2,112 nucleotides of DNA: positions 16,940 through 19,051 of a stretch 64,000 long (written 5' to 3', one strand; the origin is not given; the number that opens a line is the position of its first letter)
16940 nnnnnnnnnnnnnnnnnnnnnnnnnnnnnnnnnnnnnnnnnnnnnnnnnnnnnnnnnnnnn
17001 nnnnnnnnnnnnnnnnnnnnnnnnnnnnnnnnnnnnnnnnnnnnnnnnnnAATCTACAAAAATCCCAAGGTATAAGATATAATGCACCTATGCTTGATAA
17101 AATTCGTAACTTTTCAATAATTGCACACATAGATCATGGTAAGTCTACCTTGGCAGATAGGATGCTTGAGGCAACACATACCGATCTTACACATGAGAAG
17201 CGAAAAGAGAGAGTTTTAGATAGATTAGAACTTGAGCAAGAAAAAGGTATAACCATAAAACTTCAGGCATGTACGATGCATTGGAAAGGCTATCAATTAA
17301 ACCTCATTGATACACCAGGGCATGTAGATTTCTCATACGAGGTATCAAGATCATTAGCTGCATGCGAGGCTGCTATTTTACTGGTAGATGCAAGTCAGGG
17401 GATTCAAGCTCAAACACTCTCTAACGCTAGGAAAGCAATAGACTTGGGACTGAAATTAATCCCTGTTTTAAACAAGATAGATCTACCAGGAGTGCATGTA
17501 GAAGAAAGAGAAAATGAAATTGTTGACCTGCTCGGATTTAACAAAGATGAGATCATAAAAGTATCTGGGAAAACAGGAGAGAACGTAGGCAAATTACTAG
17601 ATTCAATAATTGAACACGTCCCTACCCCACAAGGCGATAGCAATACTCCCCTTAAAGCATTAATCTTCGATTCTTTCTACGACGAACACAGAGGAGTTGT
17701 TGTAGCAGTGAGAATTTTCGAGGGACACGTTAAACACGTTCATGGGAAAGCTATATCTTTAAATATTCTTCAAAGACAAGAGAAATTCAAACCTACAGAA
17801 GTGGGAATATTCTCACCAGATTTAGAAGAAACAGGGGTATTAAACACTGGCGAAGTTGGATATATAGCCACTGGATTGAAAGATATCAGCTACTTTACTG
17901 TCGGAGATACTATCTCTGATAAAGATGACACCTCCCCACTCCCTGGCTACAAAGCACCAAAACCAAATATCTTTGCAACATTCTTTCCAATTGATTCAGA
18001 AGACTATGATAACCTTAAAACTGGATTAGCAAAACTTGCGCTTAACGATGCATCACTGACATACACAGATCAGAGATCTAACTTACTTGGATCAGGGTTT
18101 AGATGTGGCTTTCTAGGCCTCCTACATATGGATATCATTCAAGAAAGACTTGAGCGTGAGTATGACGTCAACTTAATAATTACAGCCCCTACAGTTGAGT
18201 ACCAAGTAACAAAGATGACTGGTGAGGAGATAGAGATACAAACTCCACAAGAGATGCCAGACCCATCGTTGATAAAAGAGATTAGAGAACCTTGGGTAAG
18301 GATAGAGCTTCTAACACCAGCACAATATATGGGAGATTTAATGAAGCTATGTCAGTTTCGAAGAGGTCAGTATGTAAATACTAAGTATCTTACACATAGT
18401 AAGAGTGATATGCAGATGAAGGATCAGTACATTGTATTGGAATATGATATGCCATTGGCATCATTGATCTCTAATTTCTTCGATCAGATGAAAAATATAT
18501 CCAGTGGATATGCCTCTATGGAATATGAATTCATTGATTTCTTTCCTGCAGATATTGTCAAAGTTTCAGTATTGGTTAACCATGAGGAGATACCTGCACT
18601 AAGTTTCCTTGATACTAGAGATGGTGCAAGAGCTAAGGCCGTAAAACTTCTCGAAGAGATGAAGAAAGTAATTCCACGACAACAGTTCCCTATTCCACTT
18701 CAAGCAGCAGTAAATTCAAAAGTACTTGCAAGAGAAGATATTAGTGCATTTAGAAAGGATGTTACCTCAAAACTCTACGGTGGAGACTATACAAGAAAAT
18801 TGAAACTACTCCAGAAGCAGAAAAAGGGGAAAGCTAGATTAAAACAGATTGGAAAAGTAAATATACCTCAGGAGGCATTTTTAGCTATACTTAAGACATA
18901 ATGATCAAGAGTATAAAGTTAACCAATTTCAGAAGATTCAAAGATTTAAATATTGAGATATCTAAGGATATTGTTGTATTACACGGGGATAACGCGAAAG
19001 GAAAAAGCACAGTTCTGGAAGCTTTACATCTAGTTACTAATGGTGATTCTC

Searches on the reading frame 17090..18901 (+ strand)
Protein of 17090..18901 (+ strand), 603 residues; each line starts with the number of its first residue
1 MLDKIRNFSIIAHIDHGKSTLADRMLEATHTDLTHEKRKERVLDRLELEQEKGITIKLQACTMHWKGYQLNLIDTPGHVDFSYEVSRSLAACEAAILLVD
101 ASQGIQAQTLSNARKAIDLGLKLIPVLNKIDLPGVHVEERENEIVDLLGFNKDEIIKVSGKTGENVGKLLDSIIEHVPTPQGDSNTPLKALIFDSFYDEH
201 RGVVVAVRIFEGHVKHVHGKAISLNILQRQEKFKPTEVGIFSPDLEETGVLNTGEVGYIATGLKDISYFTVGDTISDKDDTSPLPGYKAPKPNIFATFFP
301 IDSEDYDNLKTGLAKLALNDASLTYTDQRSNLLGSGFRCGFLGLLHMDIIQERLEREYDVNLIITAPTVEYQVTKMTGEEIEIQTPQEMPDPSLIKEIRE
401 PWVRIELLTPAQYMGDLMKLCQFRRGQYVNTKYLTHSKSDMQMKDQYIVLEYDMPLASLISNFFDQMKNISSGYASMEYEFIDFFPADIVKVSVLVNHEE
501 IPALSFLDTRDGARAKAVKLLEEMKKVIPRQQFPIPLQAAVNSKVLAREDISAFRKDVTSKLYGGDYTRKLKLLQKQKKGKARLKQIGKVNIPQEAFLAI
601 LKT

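Call 8: search_protein_families(library=ncbifam, proteins=[window:17090-18901:+])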
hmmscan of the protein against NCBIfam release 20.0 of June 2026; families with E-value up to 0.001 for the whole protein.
window:17090-18901:+ (603 aa): 40 families (the best 25 are shown)
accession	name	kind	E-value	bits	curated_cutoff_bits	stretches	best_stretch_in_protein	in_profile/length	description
TIGR01393.1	lepA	equivalog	1.1e-240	800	533.9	1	4-602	2-593/595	translation elongation factor 4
TIGR01394.1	TypA_BipA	equivalog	1.4e-59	201.9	757.3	1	5-374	1-388/594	translational GTPase TypA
TIGR00484.1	EF-G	equivalog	3.7e-55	187.3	659.4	2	2-155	7-162/691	elongation factor G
NF009381.0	PRK12740.1-5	subfamily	8.9e-45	153.3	583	2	3-148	7-154/692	elongation factor G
NF007583.0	PRK10218.1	equivalog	4e-42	144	1260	1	1-303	1-315/607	ribosome-dependent GTPase TypA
NF012153.1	tet_protect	equivalog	8.1e-42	143.3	775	2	7-148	2-145/614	tetracycline resistance ribosomal protection protein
TIGR00490.1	aEF-2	equivalog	1.7e-36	125.6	738.45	2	3-131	17-149/720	elongation factor EF-2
NF001964.0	PRK00741.1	equivalog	6.1e-33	114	473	2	3-136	10-149/529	peptide chain release factor 3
NF033148.1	tet_protect_M_W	exception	8.1e-33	113.6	1100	2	4-149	2-149/639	TetM/TetW/TetO/TetS family tetracycline resistance ribosomal protection protein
NF000120.3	47473_otr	exception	5.4e-30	104.6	900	2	7-148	4-147/608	tetracycline resistance ribosomal protection protein Otr(A)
NF009891.0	PRK13351.1-1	equivalog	2.4e-29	102.4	597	2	3-144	7-150/681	elongation factor G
NF009377.1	PRK12740.1-1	equivalog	1.1e-27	96.8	890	2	3-134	11-144/700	elongation factor G-like protein EF-G2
NF012155.1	tet_protect_M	exception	4.2e-27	94.6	1420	1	4-144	2-144/639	tetracycline resistance ribosomal protection protein Tet(M)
TIGR00503.1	prfC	equivalog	1.2e-26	93.3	466.95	2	3-154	9-166/527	peptide chain release factor 3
NF009379.0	PRK12740.1-3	equivalog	1.7e-24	86.4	513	2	4-139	7-144/674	elongation factor G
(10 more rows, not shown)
